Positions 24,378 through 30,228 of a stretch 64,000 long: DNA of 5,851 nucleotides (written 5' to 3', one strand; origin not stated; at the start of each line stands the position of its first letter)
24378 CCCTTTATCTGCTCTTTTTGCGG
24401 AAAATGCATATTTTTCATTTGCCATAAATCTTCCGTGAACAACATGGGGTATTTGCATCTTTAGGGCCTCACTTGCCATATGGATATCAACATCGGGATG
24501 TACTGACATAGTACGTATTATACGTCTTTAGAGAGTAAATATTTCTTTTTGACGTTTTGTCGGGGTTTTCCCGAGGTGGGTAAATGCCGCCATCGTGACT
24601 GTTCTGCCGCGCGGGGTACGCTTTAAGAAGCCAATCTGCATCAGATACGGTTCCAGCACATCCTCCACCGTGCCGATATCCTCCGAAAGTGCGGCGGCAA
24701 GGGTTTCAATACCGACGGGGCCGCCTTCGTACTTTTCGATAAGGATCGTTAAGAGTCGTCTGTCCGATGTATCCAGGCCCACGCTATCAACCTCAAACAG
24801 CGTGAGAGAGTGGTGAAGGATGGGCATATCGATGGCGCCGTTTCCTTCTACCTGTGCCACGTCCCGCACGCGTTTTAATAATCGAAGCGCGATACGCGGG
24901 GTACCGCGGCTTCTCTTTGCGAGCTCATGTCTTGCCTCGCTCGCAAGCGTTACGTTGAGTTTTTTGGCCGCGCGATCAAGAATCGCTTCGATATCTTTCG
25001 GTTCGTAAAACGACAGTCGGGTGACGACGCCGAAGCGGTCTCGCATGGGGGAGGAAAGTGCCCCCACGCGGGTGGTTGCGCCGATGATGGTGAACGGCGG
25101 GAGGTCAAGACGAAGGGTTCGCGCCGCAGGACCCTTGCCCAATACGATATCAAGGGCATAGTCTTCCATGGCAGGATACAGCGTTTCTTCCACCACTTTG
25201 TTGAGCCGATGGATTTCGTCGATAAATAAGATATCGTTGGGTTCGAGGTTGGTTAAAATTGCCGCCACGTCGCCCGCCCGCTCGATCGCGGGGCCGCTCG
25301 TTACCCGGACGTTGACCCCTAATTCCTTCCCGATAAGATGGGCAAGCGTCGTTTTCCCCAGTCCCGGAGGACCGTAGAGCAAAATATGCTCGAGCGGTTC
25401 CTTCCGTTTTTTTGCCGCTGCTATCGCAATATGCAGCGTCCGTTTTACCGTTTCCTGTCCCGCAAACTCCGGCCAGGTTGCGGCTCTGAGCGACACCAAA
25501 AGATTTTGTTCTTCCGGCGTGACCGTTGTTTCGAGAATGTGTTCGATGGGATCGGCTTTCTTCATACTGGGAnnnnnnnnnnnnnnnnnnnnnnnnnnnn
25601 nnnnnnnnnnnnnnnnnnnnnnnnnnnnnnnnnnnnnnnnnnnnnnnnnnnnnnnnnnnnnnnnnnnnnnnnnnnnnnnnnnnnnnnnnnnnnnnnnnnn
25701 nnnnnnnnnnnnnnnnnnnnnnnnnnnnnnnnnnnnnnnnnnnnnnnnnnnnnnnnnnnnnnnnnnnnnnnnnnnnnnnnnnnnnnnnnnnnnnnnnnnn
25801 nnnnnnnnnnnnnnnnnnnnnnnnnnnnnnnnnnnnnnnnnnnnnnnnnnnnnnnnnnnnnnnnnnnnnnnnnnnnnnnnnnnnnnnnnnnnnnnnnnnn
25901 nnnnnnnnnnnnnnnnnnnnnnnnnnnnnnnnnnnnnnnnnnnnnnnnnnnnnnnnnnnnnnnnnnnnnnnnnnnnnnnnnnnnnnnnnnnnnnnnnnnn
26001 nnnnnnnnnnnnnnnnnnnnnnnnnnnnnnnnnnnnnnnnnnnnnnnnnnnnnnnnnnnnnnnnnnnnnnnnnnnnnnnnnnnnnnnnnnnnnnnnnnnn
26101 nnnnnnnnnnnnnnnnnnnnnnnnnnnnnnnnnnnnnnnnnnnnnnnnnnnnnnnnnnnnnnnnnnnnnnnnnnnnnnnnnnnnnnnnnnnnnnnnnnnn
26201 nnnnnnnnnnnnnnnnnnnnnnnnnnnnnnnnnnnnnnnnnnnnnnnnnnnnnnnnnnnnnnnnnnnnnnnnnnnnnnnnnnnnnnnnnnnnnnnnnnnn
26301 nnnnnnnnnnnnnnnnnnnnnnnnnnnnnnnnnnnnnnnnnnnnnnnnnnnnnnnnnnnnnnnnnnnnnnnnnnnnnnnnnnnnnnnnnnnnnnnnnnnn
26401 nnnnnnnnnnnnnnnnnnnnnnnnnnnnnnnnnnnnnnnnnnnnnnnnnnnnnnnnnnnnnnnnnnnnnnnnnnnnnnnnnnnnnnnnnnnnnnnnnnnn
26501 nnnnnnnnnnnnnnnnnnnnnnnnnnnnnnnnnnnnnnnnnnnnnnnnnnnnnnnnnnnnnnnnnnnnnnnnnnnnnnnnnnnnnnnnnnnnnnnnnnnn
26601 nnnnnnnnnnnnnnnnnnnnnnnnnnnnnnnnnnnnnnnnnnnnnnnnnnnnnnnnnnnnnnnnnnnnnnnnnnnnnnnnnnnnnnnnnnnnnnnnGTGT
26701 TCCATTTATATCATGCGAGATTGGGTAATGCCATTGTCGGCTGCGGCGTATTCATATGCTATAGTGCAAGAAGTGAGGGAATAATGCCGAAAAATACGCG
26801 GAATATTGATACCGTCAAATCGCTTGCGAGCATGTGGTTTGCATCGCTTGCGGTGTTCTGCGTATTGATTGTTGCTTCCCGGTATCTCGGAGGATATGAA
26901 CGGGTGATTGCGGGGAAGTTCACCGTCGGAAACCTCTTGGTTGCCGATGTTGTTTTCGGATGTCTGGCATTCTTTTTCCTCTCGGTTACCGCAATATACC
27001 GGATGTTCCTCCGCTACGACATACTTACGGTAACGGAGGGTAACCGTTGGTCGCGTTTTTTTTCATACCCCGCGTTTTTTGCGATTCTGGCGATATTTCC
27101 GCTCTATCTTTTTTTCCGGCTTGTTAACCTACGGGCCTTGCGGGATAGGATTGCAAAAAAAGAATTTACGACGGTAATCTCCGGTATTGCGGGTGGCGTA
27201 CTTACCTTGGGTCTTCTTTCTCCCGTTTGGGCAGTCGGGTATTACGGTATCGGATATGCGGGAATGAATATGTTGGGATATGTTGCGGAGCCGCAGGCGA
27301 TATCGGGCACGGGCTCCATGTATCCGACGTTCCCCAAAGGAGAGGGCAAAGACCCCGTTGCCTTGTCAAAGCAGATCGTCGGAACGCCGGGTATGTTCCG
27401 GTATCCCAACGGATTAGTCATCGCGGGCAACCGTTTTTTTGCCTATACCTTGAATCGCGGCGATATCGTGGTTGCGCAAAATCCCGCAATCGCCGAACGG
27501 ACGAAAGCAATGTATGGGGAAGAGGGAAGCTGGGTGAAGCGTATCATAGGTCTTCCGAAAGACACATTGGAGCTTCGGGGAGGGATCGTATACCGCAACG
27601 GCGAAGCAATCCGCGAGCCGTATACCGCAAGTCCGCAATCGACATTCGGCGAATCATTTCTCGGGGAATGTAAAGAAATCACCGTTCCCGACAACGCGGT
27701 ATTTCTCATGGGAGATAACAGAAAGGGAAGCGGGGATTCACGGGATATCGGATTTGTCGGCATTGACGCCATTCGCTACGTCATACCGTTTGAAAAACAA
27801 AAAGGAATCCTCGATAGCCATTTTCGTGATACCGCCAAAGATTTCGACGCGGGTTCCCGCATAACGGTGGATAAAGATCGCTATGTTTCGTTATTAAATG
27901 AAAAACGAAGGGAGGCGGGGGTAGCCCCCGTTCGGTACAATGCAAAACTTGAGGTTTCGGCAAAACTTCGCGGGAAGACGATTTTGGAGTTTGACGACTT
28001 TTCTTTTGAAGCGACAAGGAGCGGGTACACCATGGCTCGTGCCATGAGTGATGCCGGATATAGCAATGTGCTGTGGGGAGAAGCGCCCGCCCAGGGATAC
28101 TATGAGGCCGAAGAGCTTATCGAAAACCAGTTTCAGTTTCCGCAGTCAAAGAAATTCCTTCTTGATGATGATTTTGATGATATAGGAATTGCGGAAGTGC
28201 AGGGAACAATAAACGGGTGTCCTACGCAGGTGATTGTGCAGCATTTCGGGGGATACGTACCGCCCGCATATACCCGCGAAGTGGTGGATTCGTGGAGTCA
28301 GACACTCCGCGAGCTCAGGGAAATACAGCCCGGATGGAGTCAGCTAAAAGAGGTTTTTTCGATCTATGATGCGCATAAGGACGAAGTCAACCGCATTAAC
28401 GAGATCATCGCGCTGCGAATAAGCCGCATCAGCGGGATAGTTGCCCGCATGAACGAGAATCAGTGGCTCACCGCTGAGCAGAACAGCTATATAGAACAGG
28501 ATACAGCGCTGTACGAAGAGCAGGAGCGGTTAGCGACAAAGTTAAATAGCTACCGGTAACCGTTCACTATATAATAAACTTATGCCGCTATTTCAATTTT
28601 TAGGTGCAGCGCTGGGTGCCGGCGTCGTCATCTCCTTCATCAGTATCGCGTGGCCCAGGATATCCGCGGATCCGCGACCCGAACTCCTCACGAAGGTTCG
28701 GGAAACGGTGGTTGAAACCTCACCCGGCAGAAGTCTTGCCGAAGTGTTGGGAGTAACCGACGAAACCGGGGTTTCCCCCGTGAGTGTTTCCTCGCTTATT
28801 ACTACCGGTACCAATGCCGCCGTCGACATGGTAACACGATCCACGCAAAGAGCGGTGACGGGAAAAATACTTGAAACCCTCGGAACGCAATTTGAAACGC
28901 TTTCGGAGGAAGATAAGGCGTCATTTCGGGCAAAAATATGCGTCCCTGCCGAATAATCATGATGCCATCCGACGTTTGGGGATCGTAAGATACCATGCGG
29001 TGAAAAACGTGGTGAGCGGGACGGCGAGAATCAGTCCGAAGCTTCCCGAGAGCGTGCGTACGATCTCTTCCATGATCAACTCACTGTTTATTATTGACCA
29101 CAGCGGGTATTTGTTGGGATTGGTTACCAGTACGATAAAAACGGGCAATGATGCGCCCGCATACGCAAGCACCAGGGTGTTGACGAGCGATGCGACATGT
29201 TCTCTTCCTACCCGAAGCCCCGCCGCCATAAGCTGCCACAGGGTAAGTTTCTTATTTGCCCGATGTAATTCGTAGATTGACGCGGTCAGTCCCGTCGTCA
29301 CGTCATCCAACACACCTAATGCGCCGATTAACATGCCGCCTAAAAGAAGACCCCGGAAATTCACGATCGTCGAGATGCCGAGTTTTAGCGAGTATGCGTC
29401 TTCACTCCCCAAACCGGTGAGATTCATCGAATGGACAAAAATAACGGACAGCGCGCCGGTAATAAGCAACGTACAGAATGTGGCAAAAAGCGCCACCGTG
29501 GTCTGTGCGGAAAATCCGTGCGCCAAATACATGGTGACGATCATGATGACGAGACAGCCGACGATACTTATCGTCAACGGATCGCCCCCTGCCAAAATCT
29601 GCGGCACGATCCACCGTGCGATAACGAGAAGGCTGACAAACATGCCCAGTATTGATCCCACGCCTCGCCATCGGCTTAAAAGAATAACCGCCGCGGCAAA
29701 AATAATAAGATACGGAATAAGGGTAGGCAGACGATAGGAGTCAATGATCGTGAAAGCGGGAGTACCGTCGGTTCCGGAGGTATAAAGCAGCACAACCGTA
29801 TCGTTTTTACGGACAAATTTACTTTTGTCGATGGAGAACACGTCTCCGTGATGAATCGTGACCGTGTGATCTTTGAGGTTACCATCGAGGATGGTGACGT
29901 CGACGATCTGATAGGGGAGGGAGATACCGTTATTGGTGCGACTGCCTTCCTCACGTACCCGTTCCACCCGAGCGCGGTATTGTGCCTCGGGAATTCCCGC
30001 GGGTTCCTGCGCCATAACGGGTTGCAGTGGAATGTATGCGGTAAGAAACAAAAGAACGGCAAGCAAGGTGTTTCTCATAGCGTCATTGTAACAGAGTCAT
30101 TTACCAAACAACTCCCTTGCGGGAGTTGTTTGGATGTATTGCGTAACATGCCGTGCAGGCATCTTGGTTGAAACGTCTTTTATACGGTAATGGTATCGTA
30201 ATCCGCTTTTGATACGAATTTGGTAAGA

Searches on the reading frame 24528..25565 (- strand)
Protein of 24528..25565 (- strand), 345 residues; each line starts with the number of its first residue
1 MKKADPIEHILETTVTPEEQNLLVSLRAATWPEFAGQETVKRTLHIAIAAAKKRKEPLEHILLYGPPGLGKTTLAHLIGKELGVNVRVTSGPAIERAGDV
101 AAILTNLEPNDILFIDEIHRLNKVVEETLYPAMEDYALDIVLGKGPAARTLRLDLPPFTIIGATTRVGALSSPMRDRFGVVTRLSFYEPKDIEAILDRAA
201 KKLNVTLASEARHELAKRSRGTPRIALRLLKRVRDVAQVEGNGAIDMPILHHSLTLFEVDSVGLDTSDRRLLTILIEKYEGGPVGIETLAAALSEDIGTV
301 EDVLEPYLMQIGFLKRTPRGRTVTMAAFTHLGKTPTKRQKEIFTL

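Call 62: search_protein_families(library=pfam, proteins=[window:24528-25565:-], max_evalue=0.00001)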
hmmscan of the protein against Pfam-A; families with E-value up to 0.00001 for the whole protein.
window:24528-25565:- (345 aa): 7 families
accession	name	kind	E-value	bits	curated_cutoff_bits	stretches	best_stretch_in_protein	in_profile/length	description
PF05496.18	RuvB_N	-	6.3e-76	254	27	1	26-184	1-159/159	Holliday junction DNA helicase RuvB P-loop domain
PF17864.7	AAA_lid_4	-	1.9e-26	92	27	1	187-260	1-74/74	RuvB AAA lid domain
PF05491.19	RuvB_C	-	1.2e-23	83.2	24.7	1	262-331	2-71/72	RuvB C-terminal winged helix domain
PF00004.35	AAA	-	2.5e-21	76.9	21.2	1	61-183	1-128/131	ATPase family associated with various cellular activities (AAA)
PF07728.20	AAA_5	-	9.7e-09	35.8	22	1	60-178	1-139/139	AAA domain (dynein-related subfamily)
PF01078.27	Mg_chelatase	-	1.9e-06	27.9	20.3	0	34-78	5-42/207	Magnesium chelatase, subunit ChlI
PF13191.12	AAA_16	-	9.1e-06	26.7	32.6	0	34-96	2-63/167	AAA ATPase domain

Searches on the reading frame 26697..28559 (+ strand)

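Call 62: search_protein_families(library=pfam, proteins=[window:26697-28559:+], max_evalue=0.00001)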
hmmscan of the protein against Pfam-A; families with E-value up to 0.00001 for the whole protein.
window:26697-28559:+ (620 aa): 1 family
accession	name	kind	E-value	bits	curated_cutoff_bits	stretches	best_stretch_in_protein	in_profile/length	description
PF10502.14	Peptidase_S26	-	3.4e-23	82.9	22.9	1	194-359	20-159/168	Signal peptidase, peptidase S26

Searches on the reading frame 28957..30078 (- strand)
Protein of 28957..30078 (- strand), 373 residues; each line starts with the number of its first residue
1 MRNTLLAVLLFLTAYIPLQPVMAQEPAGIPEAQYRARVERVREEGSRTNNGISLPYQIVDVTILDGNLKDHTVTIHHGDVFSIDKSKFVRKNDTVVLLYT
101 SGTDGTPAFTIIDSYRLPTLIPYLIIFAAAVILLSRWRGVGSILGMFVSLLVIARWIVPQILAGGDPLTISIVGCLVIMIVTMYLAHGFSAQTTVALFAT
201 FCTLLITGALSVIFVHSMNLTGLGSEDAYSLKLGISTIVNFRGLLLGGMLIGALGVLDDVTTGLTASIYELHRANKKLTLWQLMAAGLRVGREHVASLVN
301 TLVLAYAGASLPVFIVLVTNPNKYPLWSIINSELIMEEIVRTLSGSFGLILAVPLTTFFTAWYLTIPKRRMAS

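Call 62: search_protein_families(library=pfam, proteins=[window:28957-30078:-], max_evalue=0.00001)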
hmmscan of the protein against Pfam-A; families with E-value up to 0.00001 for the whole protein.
window:28957-30078:- (373 aa): 1 family
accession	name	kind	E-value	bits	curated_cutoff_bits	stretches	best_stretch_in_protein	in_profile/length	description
PF07907.16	YibE_F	-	6e-70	236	27.2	1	123-362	4-241/241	YibE/F-like protein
